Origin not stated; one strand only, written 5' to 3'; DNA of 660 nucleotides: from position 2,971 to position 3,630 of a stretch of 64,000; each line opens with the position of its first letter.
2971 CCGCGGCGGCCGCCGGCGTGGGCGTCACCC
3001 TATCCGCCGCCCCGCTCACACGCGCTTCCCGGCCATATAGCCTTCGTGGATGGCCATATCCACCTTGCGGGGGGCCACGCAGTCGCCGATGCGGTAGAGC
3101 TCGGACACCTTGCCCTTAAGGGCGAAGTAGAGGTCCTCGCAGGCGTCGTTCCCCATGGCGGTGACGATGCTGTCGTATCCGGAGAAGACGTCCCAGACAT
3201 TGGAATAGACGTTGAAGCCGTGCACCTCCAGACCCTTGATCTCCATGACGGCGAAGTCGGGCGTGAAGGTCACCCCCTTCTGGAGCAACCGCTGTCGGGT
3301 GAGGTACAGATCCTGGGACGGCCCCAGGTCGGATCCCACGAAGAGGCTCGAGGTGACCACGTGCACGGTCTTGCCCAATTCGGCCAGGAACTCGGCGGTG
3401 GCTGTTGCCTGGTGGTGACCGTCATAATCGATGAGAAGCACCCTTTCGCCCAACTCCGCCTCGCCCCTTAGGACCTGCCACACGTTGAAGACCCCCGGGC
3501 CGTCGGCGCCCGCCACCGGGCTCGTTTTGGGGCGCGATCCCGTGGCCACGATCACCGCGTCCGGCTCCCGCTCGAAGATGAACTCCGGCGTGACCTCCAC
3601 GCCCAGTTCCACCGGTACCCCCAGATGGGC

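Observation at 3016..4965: Fe-S flavoprotein of the TMADH/2,4-dienoyl-CoA reductase family sits between mftC and etfA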

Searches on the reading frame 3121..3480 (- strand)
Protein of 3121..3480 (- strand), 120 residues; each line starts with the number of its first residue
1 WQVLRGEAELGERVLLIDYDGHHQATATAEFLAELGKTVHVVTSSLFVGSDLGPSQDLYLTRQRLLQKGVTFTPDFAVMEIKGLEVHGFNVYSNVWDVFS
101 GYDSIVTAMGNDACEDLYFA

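Call 63: search_solved_structures(query=window:3121-3480:-, max_evalue=1, show_alignments=3)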
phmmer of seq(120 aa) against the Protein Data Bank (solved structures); distinct sequences matched with E-value up to 1: 6.
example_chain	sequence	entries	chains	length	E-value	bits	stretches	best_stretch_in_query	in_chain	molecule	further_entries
3k30_A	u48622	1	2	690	0.0053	20.3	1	6-95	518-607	Histamine dehydrogenase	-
6qkg_A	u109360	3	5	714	0.16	15.5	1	2-115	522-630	NCR A | NCR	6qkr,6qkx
4j6f_A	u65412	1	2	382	0.53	13.8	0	16-69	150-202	Putative alcohol dehydrogenase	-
1djq_A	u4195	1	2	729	0.54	13.8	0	2-43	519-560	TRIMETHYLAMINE DEHYDROGENASE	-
1djn_A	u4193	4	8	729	0.54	13.8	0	2-43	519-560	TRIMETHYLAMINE DEHYDROGENASE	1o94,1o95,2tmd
2wu8_A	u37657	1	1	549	0.6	13.7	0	15-60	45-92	GLUCOSE-6-PHOSPHATE ISOMERASE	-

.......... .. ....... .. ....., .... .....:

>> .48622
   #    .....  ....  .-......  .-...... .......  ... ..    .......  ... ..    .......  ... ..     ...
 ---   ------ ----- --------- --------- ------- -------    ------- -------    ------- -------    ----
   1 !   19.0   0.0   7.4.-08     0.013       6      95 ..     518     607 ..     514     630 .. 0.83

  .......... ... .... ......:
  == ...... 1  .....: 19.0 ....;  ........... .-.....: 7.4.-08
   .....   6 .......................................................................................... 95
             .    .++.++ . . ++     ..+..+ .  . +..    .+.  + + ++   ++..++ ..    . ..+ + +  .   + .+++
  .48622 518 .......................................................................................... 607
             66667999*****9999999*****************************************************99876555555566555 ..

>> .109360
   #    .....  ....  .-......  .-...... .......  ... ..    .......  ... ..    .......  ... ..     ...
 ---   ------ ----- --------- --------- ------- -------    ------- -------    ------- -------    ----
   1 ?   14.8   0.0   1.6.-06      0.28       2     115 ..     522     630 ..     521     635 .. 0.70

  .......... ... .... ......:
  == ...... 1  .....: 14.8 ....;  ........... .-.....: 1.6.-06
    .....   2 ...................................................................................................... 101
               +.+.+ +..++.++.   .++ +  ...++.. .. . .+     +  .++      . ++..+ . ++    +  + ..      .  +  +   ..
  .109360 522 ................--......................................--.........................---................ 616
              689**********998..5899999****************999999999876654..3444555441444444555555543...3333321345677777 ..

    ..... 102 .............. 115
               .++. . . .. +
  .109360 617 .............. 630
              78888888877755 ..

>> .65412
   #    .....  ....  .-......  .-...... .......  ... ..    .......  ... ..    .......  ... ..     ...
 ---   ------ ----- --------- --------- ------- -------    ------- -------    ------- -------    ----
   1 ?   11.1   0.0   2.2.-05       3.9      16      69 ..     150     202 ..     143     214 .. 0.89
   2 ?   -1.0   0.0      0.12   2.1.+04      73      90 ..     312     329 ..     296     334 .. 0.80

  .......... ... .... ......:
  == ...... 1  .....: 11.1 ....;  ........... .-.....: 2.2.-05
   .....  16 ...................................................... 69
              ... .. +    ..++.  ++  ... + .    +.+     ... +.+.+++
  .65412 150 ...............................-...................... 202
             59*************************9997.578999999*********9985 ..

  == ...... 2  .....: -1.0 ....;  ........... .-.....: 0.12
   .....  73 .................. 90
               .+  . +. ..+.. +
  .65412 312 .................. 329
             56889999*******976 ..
